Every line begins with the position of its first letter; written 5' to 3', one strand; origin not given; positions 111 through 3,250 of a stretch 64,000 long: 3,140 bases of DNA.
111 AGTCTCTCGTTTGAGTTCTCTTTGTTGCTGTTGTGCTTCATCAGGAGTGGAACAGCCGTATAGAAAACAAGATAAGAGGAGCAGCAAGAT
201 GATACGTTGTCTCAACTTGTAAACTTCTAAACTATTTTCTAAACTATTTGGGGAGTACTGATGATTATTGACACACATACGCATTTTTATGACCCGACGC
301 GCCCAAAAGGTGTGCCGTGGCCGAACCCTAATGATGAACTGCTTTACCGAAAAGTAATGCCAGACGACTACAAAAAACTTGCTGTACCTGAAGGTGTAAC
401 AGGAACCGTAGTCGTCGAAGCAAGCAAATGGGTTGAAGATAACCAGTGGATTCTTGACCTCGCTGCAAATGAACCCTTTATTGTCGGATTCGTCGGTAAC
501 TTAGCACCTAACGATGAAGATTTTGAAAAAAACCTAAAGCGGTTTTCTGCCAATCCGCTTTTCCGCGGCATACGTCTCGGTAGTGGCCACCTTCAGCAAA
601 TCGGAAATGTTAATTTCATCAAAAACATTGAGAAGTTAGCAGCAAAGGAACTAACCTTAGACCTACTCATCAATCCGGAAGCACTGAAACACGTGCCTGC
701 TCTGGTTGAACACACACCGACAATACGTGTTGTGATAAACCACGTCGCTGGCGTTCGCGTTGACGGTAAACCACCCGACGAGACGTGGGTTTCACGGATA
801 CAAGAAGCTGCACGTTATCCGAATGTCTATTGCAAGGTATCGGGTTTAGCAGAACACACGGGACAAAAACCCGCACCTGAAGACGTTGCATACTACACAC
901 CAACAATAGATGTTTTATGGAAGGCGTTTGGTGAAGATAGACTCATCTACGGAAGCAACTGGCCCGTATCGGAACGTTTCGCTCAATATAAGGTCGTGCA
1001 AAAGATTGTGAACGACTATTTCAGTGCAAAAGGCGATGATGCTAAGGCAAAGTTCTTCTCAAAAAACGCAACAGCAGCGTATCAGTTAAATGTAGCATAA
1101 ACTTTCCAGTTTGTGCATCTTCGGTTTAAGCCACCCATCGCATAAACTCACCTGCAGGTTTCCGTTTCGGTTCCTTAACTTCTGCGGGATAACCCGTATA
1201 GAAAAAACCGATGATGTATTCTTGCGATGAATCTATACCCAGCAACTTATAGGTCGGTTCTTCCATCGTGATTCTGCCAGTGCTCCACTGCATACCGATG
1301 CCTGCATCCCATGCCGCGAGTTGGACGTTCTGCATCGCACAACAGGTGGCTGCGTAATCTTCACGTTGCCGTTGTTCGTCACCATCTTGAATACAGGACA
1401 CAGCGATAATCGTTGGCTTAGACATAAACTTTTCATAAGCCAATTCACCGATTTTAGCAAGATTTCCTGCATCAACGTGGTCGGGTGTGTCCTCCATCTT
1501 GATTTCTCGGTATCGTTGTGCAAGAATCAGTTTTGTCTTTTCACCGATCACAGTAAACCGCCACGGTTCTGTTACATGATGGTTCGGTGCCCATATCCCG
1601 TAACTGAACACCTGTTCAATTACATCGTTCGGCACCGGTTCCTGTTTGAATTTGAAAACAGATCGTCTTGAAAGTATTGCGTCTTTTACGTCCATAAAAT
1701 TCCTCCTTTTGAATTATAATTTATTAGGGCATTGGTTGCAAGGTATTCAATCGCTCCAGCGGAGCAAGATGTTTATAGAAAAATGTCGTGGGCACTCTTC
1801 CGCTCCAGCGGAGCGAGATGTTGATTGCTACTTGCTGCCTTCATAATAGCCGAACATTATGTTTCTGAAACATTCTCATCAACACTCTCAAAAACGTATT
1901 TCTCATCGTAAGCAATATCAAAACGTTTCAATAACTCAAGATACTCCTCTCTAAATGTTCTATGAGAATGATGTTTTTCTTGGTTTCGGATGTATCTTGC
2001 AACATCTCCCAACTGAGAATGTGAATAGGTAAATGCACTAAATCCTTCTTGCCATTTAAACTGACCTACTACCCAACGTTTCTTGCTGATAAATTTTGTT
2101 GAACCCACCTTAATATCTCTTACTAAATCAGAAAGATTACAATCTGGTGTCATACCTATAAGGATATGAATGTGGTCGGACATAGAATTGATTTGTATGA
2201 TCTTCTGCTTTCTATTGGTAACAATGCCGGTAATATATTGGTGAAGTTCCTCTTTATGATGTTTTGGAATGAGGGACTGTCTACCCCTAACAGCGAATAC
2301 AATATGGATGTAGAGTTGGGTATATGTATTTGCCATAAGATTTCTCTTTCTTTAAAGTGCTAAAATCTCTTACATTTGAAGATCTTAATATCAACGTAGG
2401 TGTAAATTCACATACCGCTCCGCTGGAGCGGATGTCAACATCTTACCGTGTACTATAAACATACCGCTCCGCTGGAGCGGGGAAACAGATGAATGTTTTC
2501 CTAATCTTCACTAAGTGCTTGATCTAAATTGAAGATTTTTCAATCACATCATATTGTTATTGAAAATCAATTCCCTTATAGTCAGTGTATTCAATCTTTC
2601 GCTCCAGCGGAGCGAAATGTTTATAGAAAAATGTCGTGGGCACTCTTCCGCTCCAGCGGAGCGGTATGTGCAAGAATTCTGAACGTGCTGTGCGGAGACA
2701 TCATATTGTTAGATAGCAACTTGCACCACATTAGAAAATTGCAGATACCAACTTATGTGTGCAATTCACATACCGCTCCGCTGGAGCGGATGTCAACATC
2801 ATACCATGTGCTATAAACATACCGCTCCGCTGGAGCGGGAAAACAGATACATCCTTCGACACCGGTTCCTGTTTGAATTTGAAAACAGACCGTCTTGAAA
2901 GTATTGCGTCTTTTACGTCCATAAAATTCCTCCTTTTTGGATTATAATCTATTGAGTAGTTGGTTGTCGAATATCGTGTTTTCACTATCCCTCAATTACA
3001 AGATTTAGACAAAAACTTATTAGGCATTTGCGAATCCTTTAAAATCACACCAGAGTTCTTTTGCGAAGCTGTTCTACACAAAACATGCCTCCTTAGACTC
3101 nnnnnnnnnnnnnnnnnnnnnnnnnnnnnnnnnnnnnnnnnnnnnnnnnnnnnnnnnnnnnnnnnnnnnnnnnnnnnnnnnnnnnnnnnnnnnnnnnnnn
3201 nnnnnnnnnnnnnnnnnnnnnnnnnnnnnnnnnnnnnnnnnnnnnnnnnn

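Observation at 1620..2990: RAYT transposase with alternating-orientation REP doublets inserted at the nitroreductase promoter, flanked by a ~100-bp duplication that recreates a promoter-plus-5'-fragment copy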

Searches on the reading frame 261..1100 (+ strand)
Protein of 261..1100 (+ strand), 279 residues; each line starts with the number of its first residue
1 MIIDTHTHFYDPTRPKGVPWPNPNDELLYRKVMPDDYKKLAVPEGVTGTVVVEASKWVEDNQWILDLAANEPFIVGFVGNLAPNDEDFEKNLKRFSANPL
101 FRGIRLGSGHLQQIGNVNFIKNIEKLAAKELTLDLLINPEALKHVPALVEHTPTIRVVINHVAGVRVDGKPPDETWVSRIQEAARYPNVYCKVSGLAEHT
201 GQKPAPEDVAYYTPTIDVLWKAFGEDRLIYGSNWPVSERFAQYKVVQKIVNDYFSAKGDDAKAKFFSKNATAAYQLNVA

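Call 5: search_protein_families(library=pfam, proteins=[window:261-1100:+], max_evalue=0.01)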
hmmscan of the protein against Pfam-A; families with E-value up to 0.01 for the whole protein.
window:261-1100:+ (279 aa): 1 family
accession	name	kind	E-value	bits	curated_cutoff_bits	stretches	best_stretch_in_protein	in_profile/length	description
PF04909.20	Amidohydro_2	-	3.1e-37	129.3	26.4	1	3-276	1-289/289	Amidohydrolase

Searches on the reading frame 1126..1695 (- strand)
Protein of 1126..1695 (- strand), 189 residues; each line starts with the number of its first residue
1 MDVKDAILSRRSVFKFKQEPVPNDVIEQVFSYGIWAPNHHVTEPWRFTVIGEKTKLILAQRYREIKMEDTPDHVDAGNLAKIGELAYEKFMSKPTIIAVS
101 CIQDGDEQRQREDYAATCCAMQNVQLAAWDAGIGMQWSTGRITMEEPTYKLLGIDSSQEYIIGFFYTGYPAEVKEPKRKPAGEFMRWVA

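Call 5: search_protein_families(library=pfam, proteins=[window:1126-1695:-], max_evalue=0.01)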
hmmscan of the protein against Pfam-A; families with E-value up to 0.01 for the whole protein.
window:1126-1695:- (189 aa): 1 family
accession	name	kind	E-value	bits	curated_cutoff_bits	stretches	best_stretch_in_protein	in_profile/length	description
PF00881.29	Nitroreductase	-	3e-26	93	23.5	1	7-169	1-167/167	Nitroreductase family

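Call 6: search_protein_families(library=ncbifam, proteins=[window:1126-1695:-], max_evalue=0.01)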
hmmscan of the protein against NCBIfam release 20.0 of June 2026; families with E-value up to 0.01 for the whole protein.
window:1126-1695:- (189 aa): 6 families
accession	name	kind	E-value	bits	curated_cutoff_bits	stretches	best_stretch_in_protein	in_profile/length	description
NF008088.0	PRK10828.1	equivalog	3e-17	62.8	183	1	1-171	1-164/183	NAD(P)H nitroreductase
TIGR02476.1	BluB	equivalog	2.1e-13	50.1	150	1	3-175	9-185/205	5,6-dimethylbenzimidazole synthase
NF009810.0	PRK13294.1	equivalog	6.3e-13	48.4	304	1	3-179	254-439/449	coenzyme F420-0:L-glutamate ligase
TIGR03553.1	F420_FbiB_CTERM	equivalog_domain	7.3e-12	45.4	249.55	1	5-178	1-183/194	F420 biosynthesis protein FbiB, C-terminal domain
NF047509.1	Rv3131_FMN_oxido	subfamily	0.00037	20.1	199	0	30-69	3-41/319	Acg family FMN-binding oxidoreductase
NF003768.0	PRK05365.1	equivalog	0.007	15.9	152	0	10-53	21-64/200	malonic semialdehyde reductase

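Call 8: find_encoding_contigs(protein=window:1126-1695:-, flank=6000, max_places=10)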
Protein window:1126-1695:- (189 aa): 5 contigs read that carry it; 1 place shown.
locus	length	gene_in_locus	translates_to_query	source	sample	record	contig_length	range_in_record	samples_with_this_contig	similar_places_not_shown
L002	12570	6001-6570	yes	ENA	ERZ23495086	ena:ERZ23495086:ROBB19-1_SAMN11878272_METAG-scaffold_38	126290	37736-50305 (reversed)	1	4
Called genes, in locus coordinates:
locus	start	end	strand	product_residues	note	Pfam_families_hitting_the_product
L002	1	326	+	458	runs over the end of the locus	PF00072:Response_reg, PF00158:Sigma54_activat, PF14532:Sigma54_activ_2, PF07728:AAA_5 (weak), PF25601:AAA_lid_14, PF02954:HTH_8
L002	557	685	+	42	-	-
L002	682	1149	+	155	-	-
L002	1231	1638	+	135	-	PF08334:T2SSG, PF22434:PilW_C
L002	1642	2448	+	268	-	PF06750:A24_N_bact, PF01478:Peptidase_A24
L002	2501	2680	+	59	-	-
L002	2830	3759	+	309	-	PF00058:Ldl_recept_b (faint)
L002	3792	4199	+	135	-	PF00069:Pkinase (weak)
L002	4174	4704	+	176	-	PF00069:Pkinase, PF07714:PK_Tyr_Ser-Thr (weak)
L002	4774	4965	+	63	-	-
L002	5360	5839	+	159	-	PF01797:Y1_Tnp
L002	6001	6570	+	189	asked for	PF00881:Nitroreductase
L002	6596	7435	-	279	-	PF04909:Amidohydro_2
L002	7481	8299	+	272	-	-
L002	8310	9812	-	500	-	PF07728:AAA_5 (faint), PF07724:AAA_2, PF00004:AAA (weak)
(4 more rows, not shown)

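Call 22: find_homologous_proteins(query=window:1126-1695:-, max_evalue=1e-40)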
Query window:1126-1695:- (189 aa): 332 proteins with E <= 1e-40 among 1137 candidates; the best 120 are listed.
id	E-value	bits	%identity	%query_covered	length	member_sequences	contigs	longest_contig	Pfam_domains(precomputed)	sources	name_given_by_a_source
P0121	1.9e-118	411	93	100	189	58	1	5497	PF00881.30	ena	-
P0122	1.3e-117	408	90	100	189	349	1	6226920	PF00881.30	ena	-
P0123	6.6e-117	406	92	100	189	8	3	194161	PF00881.30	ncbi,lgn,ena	-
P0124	4.6e-116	403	91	100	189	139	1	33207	PF00881.30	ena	-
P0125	2.1e-112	391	88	100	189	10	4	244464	PF00881.30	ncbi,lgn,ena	-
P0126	3.6e-111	387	87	100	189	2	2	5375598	PF00881.30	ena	-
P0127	1.8e-110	385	87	100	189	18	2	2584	PF00881.30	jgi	jgi:nitroreductase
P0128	1.8e-109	382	85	100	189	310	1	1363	PF00881.30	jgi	jgi:nitroreductase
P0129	1.8e-109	382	86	100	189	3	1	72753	PF00881.30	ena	-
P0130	8.0e-109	380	86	100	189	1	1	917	PF00881.30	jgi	-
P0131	1.3e-108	379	85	100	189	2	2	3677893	PF00881.30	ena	-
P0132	4.8e-104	364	81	99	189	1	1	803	PF00881.30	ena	-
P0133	1.4e-103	362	80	100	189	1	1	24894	PF00881.30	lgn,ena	-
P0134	3.4e-98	345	77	100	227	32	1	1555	PF00881.30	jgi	jgi:nitroreductase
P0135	7.1e-97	341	75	100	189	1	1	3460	PF00881.30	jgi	jgi:nitroreductase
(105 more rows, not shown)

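Call 23: find_encoding_contigs(protein=P0123, flank=6000, max_places=4)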
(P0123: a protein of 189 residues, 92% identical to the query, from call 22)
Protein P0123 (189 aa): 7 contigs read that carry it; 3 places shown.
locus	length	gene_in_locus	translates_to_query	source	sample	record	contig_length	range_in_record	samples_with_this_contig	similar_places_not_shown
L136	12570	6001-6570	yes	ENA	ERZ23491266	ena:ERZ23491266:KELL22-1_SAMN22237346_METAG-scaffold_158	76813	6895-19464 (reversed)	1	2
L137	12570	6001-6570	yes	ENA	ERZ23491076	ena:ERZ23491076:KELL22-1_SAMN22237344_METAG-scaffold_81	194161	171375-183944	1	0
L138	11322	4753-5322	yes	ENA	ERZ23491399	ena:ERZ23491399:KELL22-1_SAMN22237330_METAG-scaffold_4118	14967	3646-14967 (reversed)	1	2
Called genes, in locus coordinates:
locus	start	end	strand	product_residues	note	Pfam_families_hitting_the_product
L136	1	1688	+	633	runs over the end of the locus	PF00672:HAMP, PF00512:HisKA, PF02518:HATPase_c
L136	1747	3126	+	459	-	PF00072:Response_reg, PF00158:Sigma54_activat, PF14532:Sigma54_activ_2, PF00004:AAA (faint), PF07728:AAA_5 (weak), PF25601:AAA_lid_14, PF02954:HTH_8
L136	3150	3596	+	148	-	PF08334:T2SSG, PF22434:PilW_C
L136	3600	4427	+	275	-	PF06750:A24_N_bact, PF01478:Peptidase_A24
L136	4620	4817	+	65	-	-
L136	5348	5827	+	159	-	PF01797:Y1_Tnp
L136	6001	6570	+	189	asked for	PF00881:Nitroreductase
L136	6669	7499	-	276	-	PF04909:Amidohydro_2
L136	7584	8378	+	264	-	-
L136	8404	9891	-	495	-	PF07728:AAA_5 (faint), PF00004:AAA, PF07724:AAA_2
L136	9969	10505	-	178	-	PF00227:Proteasome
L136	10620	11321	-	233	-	-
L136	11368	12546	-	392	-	PF01656:CbiA (weak), PF02374:ArsA_ATPase, PF10609:ParA (faint), PF13614:AAA_31, PF17886:ArsA_HSP20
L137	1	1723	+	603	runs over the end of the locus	PF00672:HAMP, PF00512:HisKA, PF02518:HATPase_c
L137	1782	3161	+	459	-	PF00072:Response_reg, PF00158:Sigma54_activat, PF14532:Sigma54_activ_2, PF07728:AAA_5 (weak), PF25601:AAA_lid_14, PF02954:HTH_8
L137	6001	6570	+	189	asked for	PF00881:Nitroreductase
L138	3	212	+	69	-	?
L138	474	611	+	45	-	-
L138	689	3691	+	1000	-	PF03781:FGE-sulfatase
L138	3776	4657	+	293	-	PF00069:Pkinase, PF07714:PK_Tyr_Ser-Thr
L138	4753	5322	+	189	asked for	PF00881:Nitroreductase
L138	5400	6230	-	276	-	PF04909:Amidohydro_2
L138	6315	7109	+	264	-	-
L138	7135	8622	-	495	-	PF07728:AAA_5 (faint), PF00004:AAA, PF07724:AAA_2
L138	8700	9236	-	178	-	PF00227:Proteasome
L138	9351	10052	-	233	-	-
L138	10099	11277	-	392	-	PF01656:CbiA (weak), PF02374:ArsA_ATPase, PF10609:ParA (faint), PF13614:AAA_31, PF17886:ArsA_HSP20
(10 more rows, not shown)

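Call 24: find_encoding_contigs(protein=P0122, flank=6000, max_places=4)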
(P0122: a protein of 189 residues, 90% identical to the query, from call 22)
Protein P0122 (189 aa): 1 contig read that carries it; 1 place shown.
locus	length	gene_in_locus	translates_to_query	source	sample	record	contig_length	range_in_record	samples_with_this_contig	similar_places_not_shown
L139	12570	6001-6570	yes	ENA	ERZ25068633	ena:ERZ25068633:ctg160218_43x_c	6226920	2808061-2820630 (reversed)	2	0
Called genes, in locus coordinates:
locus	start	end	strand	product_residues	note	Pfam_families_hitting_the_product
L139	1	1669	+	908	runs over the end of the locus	PF13414:TPR_11, PF13432:TPR_16, PF00515:TPR_1, PF13414:TPR_11, PF00515:TPR_1, PF13414:TPR_11, PF00515:TPR_1, PF13414:TPR_11, +31 more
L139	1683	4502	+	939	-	PF08867:FRG, PF00515:TPR_1, PF13414:TPR_11, PF00515:TPR_1, PF13414:TPR_11, PF00515:TPR_1, PF13414:TPR_11, PF00515:TPR_1, +27 more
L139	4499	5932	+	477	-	PF02463:SMC_N, PF13166:AAA_13 (faint), PF13175:AAA_15, PF13476:AAA_23, PF13555:AAA_29 (faint), PF13304:AAA_21 (faint)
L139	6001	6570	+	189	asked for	PF00881:Nitroreductase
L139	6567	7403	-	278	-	PF04909:Amidohydro_2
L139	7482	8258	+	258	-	-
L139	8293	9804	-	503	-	PF07728:AAA_5 (faint), PF07724:AAA_2, PF00004:AAA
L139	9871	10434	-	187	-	PF00227:Proteasome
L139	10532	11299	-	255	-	-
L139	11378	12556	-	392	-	PF01656:CbiA, PF02374:ArsA_ATPase, PF10609:ParA (faint), PF13614:AAA_31, PF17886:ArsA_HSP20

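Call 25: find_encoding_contigs(protein=P0124, flank=6000, max_places=4)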
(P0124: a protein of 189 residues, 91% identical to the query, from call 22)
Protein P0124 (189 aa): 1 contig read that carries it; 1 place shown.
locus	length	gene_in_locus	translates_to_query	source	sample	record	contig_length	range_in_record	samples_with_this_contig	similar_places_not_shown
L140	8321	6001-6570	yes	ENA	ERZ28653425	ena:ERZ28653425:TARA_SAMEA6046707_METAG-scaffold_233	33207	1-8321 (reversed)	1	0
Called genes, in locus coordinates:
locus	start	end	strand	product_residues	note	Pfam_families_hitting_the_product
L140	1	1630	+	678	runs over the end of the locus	PF00672:HAMP, PF00512:HisKA, PF02518:HATPase_c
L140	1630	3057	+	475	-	PF00072:Response_reg, PF00158:Sigma54_activat, PF14532:Sigma54_activ_2, PF00004:AAA (faint), PF07728:AAA_5 (weak), PF25601:AAA_lid_14, PF02954:HTH_8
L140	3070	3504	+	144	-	PF08334:T2SSG, PF22434:PilW_C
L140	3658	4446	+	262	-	PF06750:A24_N_bact, PF01478:Peptidase_A24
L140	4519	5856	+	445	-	PF03781:FGE-sulfatase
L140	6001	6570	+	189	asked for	PF00881:Nitroreductase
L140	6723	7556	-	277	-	PF04909:Amidohydro_2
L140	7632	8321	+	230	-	?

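Call 53: find_encoding_contigs(protein=P0121, flank=5000, max_places=6)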
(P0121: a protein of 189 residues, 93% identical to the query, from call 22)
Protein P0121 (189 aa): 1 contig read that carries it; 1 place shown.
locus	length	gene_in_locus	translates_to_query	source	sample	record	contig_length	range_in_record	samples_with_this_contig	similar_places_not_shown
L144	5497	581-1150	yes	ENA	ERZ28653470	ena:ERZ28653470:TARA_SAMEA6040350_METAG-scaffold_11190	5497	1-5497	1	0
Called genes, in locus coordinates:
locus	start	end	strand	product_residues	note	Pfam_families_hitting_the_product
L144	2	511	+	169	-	?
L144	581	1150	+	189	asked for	PF00881:Nitroreductase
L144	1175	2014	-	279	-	PF04909:Amidohydro_2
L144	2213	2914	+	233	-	-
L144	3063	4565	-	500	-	PF07728:AAA_5 (faint), PF07724:AAA_2, PF00004:AAA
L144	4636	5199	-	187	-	PF00227:Proteasome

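Call 54: find_encoding_contigs(protein=P0125, flank=5000, max_places=6)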
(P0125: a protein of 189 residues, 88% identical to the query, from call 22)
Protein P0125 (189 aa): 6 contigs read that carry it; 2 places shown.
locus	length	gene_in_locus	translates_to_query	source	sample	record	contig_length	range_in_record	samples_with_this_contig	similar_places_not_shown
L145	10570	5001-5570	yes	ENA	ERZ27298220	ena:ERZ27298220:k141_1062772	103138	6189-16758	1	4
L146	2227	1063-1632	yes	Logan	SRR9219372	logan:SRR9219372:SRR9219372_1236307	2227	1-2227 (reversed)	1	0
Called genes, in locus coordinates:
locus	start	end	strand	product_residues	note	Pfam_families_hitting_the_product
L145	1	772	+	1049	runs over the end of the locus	PF03781:FGE-sulfatase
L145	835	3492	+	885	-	PF08867:FRG, PF00515:TPR_1 (weak), PF00515:TPR_1 (weak), PF13414:TPR_11, PF00515:TPR_1, PF13414:TPR_11 (weak), PF00515:TPR_1, PF12950:TaqI_C, +14 more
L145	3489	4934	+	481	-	PF02463:SMC_N, PF11398:DUF2813 (faint), PF13175:AAA_15, PF13476:AAA_23, PF13555:AAA_29 (weak), PF13304:AAA_21 (faint)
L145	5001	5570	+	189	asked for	PF00881:Nitroreductase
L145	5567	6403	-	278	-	PF04909:Amidohydro_2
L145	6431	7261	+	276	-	-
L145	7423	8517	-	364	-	-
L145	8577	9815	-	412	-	PF09992:NAGPA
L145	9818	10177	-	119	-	PF02152:FolB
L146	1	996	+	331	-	?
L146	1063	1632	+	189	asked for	PF00881:Nitroreductase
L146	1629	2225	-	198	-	?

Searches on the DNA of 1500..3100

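Call 61: search_rna_families(source=window, start=1500, end=3100, threshold=evalue, max_evalue=1)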
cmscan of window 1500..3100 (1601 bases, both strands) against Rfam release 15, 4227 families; matches with E-value up to 1: 2.
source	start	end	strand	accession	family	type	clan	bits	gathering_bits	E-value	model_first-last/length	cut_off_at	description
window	2510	2595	-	RF00876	mir-684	Gene; miRNA;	-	26.1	100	0.012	1-86/86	no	mir-684 microRNA precursor family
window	2736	2805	-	RF03039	Peptidase-S11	Cis-reg;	-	25.7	34.8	0.086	1-84/84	no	Peptidase-S11 RNA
